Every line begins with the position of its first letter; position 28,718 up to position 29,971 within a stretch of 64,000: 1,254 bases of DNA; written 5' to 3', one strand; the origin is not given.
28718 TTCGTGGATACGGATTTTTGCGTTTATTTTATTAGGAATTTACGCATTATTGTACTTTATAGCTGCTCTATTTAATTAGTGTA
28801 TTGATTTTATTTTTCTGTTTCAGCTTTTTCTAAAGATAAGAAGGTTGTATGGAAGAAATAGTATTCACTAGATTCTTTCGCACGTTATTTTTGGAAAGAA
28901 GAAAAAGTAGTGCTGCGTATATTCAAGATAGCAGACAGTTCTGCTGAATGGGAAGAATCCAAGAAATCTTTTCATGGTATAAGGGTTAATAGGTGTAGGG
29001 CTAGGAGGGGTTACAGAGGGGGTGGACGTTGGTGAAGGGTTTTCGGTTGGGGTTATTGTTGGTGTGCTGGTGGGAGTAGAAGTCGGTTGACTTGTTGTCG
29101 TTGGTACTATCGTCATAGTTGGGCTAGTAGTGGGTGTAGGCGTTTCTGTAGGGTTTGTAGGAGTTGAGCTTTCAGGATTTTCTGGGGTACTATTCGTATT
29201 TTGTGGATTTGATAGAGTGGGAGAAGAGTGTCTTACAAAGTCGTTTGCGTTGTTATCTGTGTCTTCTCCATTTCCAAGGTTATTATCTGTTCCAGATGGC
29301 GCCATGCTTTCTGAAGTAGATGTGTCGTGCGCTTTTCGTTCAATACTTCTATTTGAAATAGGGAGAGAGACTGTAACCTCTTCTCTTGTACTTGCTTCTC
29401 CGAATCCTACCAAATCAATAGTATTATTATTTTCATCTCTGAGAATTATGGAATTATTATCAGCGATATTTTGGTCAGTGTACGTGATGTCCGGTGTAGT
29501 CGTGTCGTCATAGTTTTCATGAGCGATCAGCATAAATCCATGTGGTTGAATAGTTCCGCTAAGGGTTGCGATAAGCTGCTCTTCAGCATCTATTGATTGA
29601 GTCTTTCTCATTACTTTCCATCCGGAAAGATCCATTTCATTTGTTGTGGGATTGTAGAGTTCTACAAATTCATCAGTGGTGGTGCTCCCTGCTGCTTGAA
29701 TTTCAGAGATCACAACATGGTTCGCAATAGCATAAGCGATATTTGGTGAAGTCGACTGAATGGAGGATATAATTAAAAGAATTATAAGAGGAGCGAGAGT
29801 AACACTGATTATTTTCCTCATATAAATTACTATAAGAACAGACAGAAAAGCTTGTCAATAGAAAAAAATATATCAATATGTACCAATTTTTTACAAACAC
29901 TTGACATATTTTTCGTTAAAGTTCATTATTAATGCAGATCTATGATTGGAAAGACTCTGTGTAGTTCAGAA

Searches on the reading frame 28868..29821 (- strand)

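Call 63: search_protein_families(library=pfam, proteins=[window:28868-29821:-], max_evalue=0.001)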
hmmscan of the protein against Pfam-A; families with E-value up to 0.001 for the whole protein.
window:28868-29821:- (317 aa): 1 family
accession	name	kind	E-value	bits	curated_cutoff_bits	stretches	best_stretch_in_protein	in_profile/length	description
PF00932.25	LTD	-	3.2e-17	63.3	34.3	1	34-141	6-108/109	Lamin Tail Domain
